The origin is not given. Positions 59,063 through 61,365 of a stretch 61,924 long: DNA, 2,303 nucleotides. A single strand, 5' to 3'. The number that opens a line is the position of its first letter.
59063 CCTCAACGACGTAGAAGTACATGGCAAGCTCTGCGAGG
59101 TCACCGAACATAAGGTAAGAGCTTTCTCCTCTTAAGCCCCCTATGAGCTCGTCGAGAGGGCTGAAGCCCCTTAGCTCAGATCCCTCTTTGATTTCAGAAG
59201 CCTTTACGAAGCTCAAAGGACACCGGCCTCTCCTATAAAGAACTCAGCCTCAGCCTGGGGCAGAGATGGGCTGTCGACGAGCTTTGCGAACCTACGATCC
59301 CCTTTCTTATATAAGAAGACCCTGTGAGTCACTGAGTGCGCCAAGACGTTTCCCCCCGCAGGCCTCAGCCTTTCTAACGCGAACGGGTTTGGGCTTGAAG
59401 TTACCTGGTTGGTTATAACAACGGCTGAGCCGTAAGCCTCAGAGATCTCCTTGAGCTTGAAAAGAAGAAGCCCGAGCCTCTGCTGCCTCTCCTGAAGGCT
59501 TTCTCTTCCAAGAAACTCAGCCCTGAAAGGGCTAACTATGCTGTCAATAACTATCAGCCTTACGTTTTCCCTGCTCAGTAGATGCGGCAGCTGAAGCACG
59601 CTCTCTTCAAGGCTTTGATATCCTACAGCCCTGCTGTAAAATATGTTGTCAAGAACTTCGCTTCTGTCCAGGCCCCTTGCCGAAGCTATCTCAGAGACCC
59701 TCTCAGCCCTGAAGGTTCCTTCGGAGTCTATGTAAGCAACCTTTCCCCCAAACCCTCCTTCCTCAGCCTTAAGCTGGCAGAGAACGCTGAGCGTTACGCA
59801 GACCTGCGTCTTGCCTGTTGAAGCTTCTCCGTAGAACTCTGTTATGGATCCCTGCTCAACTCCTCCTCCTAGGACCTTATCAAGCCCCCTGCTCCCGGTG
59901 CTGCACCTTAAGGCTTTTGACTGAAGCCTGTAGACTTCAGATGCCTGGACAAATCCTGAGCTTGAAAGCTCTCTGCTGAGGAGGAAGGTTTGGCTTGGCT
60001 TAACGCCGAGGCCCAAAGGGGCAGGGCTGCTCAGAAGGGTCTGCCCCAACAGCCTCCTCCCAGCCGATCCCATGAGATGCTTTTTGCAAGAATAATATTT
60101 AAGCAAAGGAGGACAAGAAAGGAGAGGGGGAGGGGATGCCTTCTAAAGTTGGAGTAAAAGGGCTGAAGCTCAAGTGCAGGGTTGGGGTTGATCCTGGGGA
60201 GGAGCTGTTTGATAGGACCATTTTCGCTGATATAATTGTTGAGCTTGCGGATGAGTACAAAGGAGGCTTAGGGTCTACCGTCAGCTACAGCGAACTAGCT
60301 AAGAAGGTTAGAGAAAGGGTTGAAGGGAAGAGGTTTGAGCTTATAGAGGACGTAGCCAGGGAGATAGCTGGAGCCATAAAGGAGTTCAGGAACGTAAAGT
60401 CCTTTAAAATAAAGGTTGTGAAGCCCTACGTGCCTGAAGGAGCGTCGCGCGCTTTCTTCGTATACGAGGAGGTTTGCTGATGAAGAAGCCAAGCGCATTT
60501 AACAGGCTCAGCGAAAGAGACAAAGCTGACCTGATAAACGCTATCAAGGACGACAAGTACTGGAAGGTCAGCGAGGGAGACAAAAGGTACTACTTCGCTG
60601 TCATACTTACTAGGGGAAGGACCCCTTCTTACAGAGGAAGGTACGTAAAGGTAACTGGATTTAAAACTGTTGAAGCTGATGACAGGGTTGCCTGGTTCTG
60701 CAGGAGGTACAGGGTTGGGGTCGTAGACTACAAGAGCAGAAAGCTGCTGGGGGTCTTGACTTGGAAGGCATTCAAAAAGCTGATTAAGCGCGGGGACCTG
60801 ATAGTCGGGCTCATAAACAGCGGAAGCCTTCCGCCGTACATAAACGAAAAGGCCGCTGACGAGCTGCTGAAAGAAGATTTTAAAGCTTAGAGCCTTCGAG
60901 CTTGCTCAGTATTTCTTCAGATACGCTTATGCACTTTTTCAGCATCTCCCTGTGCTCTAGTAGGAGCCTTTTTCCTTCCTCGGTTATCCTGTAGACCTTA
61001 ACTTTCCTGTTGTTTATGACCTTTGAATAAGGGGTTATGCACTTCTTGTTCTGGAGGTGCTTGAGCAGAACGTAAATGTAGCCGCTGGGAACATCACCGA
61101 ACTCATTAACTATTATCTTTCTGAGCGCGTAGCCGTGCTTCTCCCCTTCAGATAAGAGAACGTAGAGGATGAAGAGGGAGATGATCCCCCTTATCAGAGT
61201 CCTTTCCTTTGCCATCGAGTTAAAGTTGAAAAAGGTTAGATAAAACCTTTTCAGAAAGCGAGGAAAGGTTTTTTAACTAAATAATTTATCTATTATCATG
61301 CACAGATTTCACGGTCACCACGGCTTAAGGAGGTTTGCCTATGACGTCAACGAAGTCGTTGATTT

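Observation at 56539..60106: Translationally coupled operon: HhH-less RadA-type recombinase, P-loop-less RecA-fold paralog, exonuclease-less family-B polymerase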

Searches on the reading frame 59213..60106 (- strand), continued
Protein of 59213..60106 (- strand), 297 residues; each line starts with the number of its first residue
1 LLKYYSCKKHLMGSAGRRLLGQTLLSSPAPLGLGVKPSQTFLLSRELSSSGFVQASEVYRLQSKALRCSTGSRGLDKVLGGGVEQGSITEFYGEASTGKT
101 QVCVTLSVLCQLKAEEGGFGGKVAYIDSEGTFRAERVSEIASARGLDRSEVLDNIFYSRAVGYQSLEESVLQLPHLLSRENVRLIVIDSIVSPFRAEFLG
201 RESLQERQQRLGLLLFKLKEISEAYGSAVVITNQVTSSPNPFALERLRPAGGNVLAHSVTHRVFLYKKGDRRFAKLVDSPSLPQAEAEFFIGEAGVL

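Call 46: search_protein_families(library=pfam, proteins=[L012:4509-4775:+, L010:6980-8029:+], max_evalue=1)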
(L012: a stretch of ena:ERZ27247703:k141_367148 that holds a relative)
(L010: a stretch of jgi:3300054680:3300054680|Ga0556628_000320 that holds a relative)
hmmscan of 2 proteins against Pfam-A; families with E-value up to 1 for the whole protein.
L012:4509-4775:+ (88 aa): 3 families
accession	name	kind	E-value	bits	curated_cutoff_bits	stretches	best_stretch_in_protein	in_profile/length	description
PF14335.11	DUF4391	-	0.056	13.8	29.9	1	20-86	147-207/232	Domain of unknown function (DUF4391)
PF04514.18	BTV_NS2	-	0.098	12.6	27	1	5-35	160-190/379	Bluetongue virus non-structural protein NS2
PF13852.11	DUF4197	-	0.13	12.3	24.9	1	5-50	137-182/199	Protein of unknown function (DUF4197)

L010:6980-8029:+ (349 aa): 5 families
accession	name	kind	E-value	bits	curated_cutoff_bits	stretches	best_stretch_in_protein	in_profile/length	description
PF08423.17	Rad51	-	0.0045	16.7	22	1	24-191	8-181/244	Rad51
PF09712.15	PHA_synth_III_E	-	0.017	14.9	25.7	1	285-341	252-307/311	Poly(R)-hydroxyalkanoic acid synthase subunit (PHA_synth_III_E)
PF04508.17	Pox_A_type_inc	-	0.12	12.7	21.4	1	326-341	2-17/23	Viral A-type inclusion protein repeat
PF00006.31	ATP-synt_ab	-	0.15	12.1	29.5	1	27-159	1-129/213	ATP synthase alpha/beta family, nucleotide-binding domain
PF23991.1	DUF7310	-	0.32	12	40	1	312-341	17-46/83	Coiled-coil region of unknown function (DUF7310)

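Call 67: list_cluster_members(proteins=[P0027, P0033, P0036, P0045, P0055, P0072, P0098, P0110, P0114, P0012])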
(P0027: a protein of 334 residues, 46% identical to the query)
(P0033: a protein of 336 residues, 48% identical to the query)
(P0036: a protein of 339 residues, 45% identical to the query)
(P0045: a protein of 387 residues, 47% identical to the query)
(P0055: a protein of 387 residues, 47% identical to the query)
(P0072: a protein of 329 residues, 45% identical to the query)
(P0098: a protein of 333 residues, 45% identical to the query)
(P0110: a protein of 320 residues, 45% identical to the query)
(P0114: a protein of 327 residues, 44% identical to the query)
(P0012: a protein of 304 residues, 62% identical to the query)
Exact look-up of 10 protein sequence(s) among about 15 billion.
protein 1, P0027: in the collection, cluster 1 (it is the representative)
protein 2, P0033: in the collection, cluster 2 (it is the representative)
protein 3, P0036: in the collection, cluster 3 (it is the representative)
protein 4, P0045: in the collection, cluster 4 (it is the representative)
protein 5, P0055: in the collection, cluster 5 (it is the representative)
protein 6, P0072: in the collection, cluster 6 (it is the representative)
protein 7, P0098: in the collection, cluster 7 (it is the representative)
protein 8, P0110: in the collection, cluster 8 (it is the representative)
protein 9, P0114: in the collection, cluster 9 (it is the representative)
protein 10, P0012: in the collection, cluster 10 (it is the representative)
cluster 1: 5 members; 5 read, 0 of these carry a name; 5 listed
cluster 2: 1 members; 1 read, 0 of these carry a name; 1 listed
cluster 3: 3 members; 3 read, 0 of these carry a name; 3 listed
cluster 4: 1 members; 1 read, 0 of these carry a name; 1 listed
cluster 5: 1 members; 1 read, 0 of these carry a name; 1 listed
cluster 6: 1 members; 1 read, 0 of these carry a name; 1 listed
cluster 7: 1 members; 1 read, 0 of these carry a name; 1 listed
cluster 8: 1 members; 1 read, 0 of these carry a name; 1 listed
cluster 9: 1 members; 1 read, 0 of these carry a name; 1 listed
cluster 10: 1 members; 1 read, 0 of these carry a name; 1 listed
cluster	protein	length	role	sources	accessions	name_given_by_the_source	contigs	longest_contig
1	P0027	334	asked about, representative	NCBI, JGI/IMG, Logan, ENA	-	-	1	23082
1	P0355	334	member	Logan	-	-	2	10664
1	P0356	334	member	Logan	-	-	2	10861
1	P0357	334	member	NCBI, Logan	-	-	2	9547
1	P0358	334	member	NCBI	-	-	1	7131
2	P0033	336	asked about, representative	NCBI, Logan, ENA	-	-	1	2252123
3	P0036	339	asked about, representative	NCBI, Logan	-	-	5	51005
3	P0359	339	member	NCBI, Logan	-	-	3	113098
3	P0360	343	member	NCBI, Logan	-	-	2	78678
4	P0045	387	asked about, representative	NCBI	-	-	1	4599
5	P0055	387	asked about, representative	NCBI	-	-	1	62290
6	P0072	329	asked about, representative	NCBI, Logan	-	-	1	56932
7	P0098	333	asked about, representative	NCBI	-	-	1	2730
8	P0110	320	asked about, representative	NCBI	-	-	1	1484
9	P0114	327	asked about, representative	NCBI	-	-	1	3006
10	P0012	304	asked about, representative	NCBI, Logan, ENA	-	-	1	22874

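Call 78: find_encoding_contigs(protein=P0020, flank=10000, max_places=4)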
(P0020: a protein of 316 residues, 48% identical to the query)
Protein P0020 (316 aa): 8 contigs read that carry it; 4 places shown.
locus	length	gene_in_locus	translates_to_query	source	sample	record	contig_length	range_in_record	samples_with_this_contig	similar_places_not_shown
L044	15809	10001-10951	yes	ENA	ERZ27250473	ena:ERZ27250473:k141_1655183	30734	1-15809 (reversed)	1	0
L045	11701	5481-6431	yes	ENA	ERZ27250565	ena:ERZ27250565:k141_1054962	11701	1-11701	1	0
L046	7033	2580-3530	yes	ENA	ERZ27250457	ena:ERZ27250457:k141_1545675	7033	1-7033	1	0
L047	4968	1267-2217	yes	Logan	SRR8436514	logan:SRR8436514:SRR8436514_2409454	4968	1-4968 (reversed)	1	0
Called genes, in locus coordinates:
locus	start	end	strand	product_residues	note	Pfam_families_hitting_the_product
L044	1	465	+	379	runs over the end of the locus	PF03321:GH3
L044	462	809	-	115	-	-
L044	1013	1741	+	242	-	-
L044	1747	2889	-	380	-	PF07690:MFS_1, PF12832:MFS_1_like, PF00083:Sugar_tr, PF05977:MFS_3 (faint), PF07690:MFS_1 (weak)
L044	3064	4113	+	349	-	PF07728:AAA_5 (weak), PF01078:Mg_chelatase (weak), PF17863:AAA_lid_2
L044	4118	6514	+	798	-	PF01078:Mg_chelatase (faint), PF13191:AAA_16 (faint), PF07728:AAA_5 (faint), PF17863:AAA_lid_2, PF26791:AAPxQ, PF13519:VWA_2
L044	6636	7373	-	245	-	PF01904:DUF72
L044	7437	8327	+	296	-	PF01904:DUF72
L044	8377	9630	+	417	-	PF13401:AAA_22, PF22703:Cdc6_lid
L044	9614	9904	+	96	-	-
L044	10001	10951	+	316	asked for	PF14520:HHH_5, PF00154:RecA_N, PF08423:Rad51, PF13481:AAA_25, PF06745:ATPase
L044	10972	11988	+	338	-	PF08423:Rad51, PF26485:DUF8156 (weak)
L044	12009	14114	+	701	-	PF00136:DNA_pol_B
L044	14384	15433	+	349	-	PF01913:FTR, PF02741:FTR_C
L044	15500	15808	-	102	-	?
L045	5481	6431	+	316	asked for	PF14520:HHH_5, PF00154:RecA_N, PF08423:Rad51, PF13481:AAA_25, PF06745:ATPase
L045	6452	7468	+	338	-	PF08423:Rad51, PF26485:DUF8156 (weak)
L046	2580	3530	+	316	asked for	PF14520:HHH_5, PF00154:RecA_N, PF08423:Rad51, PF13481:AAA_25, PF06745:ATPase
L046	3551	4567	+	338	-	PF08423:Rad51, PF26485:DUF8156 (weak)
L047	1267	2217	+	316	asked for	PF14520:HHH_5, PF00154:RecA_N, PF08423:Rad51, PF13481:AAA_25, PF06745:ATPase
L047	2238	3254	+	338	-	PF08423:Rad51, PF26485:DUF8156 (weak)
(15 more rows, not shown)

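Call 85: find_encoding_contigs(protein=P0027, flank=6000, max_places=6)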
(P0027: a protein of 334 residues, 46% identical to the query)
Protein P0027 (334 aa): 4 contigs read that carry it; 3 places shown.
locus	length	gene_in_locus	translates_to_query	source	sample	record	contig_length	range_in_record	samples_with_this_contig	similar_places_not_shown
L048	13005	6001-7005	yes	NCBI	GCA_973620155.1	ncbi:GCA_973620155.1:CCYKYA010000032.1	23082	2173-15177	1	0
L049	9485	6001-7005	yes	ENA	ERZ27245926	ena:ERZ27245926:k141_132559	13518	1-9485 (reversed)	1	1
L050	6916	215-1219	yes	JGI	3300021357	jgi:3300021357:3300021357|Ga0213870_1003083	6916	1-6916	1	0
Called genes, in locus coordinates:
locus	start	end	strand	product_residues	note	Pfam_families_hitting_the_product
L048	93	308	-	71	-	-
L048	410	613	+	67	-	PF24434:DUF7557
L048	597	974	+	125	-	PF01850:PIN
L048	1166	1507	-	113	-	-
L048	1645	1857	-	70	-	-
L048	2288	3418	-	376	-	PF01321:Creatinase_N, PF00557:Peptidase_M24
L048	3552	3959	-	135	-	PF01850:PIN, PF13470:PIN_3 (weak)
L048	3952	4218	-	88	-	PF04014:MazE_antitoxin (weak)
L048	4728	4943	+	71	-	PF10049:DUF2283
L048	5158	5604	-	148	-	PF01878:EVE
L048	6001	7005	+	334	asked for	PF14520:HHH_5, PF00154:RecA_N, PF08423:Rad51, PF13481:AAA_25 (weak), PF06745:ATPase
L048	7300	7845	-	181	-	PF00293:NUDIX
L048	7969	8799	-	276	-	PF04909:Amidohydro_2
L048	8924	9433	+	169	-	-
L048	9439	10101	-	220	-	PF00378:ECH_1, PF16113:ECH_2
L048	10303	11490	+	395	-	PF02515:CoA_transf_3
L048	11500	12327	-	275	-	PF00795:CN_hydrolase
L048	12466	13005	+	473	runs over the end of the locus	PF03972:MmgE_PrpD_N, PF19305:MmgE_PrpD_C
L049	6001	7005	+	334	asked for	PF14520:HHH_5, PF00154:RecA_N, PF08423:Rad51, PF13481:AAA_25 (weak), PF06745:ATPase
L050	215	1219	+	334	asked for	PF14520:HHH_5, PF00154:RecA_N, PF08423:Rad51, PF13481:AAA_25 (weak), PF06745:ATPase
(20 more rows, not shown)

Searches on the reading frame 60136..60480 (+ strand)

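Call 3: search_protein_families(library=pfam, proteins=[window:60136-60480:+], max_evalue=0.1)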
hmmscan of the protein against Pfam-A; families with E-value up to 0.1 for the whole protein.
window:60136-60480:+ (114 aa): 2 families
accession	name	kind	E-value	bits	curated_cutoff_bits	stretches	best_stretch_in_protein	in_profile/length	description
PF02152.23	FolB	-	1e-16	61.9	31.8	1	7-101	3-102/113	Dihydroneopterin aldolase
PF02649.19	GCHY-1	-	0.0021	18.1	25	0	66-95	219-248/260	Type I GTP cyclohydrolase folE2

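Call 4: search_protein_families(library=ncbifam, proteins=[window:60136-60480:+], max_evalue=0.1)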
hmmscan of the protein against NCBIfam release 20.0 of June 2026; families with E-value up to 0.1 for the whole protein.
window:60136-60480:+ (114 aa): 7 families
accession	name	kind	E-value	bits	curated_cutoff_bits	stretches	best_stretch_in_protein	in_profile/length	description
TIGR00525.1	folB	equivalog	6.4e-13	49.2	72.15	1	4-100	2-102/116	dihydroneopterin aldolase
TIGR00526.1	folB_dom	domain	7.8e-13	48.7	45.05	1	4-100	3-103/122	FolB domain-containing protein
NF008418.0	PRK11245.1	equivalog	4.7e-07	29.9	152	1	5-98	8-104/121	dihydroneopterin triphosphate 2'-epimerase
NF008614.0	PRK11593.1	equivalog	1.1e-06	28.9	184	1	47-99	49-101/119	bifunctional dihydroneopterin aldolase/7,8-dihydroneopterin epimerase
NF010200.1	PRK13674.1-1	equivalog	0.035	13.6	215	0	64-95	223-254/270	GTP cyclohydrolase FolE2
TIGR00484.1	EF-G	equivalog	0.052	11.6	659.4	1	4-98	154-243/691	elongation factor G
NF003814.0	PRK05406.1-3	subfamily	0.083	12.1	226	1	34-98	50-113/256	5-oxoprolinase subunit PxpA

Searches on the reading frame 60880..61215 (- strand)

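Call 82: search_protein_families(library=ncbifam, proteins=[window:60880-61215:-], max_evalue=0.01)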
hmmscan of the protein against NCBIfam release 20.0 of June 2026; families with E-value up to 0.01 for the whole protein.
window:60880-61215:- (111 aa): 4 families
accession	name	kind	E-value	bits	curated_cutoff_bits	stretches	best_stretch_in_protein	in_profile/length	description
TIGR03433.1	padR_acidobact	paralog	1.6e-11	44.2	101.8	1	9-103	2-99/101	PadR family transcriptional regulator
NF053635.1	TransRegRv3488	equivalog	1.3e-08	35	140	1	5-103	2-96/98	Rv3488 family transcriptional regulator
NF006931.0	PRK09416.1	equivalog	8.1e-05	22.8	112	1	17-91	49-121/135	PadR family transcriptional regulator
NF038251.1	AdcR_fam_Zn_TF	equivalog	0.0049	17.1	175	1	51-106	70-124/143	zinc-dependent MarR family transcriptional regulator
